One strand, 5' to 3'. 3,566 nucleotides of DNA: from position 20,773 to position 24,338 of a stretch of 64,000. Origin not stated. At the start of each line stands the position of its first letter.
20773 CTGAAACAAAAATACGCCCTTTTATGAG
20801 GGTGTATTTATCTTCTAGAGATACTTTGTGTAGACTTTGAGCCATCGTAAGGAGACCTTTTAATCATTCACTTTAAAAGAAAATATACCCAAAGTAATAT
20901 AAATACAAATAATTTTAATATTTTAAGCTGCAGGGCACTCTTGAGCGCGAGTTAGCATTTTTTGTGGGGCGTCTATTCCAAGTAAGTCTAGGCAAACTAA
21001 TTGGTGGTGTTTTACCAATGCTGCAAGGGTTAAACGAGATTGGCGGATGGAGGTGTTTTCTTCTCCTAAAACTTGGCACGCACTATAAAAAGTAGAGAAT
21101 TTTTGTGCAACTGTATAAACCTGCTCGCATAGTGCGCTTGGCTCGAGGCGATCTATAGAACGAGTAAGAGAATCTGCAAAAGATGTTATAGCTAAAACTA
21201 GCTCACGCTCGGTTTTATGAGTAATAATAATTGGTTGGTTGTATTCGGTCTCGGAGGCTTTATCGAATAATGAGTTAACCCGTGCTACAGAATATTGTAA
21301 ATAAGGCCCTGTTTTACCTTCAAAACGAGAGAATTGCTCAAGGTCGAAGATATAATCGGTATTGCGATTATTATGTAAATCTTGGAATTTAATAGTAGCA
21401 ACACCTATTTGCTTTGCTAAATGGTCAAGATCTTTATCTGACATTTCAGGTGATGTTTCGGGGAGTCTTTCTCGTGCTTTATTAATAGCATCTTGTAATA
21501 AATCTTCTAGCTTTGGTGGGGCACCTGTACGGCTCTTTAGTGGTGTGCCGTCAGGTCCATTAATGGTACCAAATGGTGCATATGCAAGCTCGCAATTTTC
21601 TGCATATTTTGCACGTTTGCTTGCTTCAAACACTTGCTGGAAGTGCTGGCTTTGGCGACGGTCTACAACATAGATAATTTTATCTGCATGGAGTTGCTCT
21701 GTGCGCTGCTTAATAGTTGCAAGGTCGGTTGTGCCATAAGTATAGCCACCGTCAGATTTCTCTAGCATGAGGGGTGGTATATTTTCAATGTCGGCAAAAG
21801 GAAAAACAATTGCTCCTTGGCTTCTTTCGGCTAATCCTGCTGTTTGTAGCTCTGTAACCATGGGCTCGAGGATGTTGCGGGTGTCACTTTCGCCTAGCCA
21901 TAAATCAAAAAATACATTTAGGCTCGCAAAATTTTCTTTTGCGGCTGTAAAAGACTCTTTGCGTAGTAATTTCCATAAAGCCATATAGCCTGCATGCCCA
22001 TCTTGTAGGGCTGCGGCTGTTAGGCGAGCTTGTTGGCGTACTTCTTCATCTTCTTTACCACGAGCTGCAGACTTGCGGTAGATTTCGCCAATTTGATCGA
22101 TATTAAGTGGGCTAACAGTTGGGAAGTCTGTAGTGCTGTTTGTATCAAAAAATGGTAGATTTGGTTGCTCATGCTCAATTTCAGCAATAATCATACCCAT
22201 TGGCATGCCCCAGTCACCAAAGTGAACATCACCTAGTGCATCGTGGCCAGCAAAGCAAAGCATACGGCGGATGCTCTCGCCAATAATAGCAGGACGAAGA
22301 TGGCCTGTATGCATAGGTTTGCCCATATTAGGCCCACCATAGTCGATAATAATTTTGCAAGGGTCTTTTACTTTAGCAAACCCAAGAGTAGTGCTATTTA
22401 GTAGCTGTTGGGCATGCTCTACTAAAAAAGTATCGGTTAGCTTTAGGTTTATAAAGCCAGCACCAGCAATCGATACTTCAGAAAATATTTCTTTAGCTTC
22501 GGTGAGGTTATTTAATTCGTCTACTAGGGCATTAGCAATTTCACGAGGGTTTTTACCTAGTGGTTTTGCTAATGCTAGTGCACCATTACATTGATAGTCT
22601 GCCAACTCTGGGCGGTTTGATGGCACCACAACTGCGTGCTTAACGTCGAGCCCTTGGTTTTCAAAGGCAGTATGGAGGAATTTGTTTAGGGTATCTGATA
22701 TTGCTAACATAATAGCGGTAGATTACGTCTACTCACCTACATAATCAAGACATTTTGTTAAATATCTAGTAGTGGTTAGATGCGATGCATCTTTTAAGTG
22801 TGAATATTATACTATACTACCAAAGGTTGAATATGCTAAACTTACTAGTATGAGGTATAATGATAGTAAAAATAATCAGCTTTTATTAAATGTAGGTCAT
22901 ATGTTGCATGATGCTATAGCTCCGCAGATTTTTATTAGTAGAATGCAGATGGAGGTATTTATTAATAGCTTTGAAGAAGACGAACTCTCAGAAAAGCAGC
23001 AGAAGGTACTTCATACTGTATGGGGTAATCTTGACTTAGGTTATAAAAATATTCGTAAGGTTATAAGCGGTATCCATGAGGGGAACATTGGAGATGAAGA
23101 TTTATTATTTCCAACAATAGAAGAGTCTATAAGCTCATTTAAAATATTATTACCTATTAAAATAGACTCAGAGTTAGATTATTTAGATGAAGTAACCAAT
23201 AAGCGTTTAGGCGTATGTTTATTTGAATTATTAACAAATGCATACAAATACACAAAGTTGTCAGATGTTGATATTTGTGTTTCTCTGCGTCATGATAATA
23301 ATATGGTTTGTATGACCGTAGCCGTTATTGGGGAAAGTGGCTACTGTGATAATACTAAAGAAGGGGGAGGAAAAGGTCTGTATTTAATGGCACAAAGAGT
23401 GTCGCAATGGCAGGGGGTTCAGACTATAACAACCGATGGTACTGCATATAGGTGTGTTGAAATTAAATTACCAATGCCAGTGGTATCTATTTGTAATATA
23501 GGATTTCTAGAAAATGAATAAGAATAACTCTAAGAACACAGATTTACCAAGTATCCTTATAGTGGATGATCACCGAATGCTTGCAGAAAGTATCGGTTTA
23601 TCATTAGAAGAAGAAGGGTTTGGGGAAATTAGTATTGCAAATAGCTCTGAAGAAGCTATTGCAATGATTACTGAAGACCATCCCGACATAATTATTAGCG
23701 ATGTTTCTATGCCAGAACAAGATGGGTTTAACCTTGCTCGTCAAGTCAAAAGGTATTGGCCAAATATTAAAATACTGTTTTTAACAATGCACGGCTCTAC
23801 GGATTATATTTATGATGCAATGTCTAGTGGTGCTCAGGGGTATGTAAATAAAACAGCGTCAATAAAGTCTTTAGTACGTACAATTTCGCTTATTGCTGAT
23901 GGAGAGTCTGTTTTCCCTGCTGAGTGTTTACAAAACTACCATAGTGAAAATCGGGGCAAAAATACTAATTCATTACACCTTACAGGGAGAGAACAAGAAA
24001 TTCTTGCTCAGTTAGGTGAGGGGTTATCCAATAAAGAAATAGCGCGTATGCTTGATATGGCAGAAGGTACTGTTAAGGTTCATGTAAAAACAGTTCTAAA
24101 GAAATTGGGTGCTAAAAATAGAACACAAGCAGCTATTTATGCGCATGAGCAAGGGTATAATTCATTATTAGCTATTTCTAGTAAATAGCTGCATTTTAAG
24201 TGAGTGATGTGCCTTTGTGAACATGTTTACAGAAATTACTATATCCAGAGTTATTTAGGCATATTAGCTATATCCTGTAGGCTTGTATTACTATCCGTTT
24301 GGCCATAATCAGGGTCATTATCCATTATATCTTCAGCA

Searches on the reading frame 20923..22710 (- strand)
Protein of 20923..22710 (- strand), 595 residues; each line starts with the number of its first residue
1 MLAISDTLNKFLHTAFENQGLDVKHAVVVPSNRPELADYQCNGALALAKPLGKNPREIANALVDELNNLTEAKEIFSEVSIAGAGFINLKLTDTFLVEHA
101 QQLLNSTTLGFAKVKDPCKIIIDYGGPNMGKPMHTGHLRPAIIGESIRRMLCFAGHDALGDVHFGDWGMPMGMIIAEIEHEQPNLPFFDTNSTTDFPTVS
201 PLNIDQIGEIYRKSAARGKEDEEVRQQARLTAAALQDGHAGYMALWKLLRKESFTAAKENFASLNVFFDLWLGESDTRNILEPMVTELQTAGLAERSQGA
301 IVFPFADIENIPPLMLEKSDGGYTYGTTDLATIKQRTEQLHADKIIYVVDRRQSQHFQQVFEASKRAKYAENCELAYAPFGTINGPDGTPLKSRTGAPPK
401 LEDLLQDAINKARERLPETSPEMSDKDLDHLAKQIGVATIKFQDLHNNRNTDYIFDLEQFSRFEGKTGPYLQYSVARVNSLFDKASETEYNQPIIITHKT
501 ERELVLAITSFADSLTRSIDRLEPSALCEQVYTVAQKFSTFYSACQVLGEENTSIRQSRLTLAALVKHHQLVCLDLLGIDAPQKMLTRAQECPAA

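Call 29: search_protein_families(library=pfam, proteins=[window:20923-22710:-], max_evalue=0.00001)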
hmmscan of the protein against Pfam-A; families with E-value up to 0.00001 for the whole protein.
window:20923-22710:- (595 aa): 3 families
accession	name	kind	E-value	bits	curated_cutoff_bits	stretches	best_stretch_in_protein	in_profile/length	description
PF00750.26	tRNA-synt_1d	-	2e-80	270.8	23.3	1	101-456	3-348/349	tRNA synthetases class I (R), catalytic domain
PF05746.21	DALR_1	-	2.6e-26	92.4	22.3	1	471-585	1-117/117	DALR anticodon binding domain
PF03485.21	Arg_tRNA_synt_N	-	1e-19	71.4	21.5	1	4-91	3-85/85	Arginyl tRNA synthetase N terminal domain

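Call 57: list_cluster_members(proteins=[P0001, P0002, P0004, P0009, P0013, window:20923-22710:-])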
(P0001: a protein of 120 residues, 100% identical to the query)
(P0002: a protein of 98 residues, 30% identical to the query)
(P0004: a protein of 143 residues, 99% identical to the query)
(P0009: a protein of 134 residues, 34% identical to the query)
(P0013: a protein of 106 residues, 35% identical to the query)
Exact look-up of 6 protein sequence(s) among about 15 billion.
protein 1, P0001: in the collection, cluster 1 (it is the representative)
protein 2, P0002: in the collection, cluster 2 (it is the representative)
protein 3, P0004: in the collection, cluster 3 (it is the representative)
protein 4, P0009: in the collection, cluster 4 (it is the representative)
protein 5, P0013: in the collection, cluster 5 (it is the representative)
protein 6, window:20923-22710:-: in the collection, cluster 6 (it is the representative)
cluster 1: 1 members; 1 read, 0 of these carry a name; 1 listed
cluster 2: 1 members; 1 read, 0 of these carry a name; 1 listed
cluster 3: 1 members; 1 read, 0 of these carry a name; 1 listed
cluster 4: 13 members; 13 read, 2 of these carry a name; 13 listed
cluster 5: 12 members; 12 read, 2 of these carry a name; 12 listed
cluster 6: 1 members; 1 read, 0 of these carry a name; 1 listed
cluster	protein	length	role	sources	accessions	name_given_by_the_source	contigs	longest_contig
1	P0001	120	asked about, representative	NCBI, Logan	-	-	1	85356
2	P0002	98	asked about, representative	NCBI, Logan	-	-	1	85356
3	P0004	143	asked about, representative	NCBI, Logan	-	-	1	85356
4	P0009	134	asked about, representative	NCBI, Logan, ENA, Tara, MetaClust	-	strand:- start:563121 stop:563525 length:405 start_codon:yes stop_codon:yes ... | TARA_070_MES_0.45-0.8_scaffold211112_2_gene210363 "" ""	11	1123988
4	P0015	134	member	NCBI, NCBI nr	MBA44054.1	MAG: hypothetical protein CMF62_08645 [Magnetococcales bacterium] | hypothetical protein [Magnetococcales bacterium]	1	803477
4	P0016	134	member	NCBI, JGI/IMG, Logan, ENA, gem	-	-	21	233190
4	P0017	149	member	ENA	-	-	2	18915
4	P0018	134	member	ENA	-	-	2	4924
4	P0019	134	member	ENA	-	-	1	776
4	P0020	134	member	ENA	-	-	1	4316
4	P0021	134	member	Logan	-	-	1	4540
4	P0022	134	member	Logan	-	-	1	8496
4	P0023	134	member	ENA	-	-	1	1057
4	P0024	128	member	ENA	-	-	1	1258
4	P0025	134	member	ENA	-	-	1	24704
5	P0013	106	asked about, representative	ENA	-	-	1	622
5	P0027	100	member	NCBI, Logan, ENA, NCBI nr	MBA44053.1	MAG: hypothetical protein CMF62_08640 [Magnetococcales bacterium] | hypothetical protein [Magnetococcales bacterium]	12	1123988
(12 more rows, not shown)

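Call 83: search_protein_families(library=padloc, proteins=[P0027], max_evalue=1)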
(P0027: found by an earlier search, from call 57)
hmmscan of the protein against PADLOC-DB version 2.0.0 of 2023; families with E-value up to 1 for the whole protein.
P0027 (100 aa): 0 families

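Call 84: search_protein_families(library=phrogs, proteins=[P0027], max_evalue=1)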
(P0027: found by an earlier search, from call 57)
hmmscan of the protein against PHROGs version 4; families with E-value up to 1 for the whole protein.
P0027 (100 aa): 1 family
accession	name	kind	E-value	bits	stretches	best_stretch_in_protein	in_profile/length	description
phrog_14165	-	unknown function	0.1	13.8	1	3-33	2-32/109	-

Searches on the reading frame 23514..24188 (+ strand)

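Call 29: search_protein_families(library=pfam, proteins=[window:23514-24188:+], max_evalue=0.00001)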
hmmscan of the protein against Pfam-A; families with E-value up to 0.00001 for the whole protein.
window:23514-24188:+ (224 aa): 3 families
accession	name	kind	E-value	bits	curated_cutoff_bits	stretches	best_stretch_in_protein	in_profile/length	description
PF00072.30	Response_reg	-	9.8e-28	97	30.2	1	14-124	1-110/111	Response regulator receiver domain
PF00196.25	GerE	-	1.8e-19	69.6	23.5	1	156-210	3-57/57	Bacterial regulatory proteins, luxR family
PF08281.18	Sigma70_r4_2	-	5.4e-07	29.6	25.7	1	156-198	11-54/54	Sigma-70, region 4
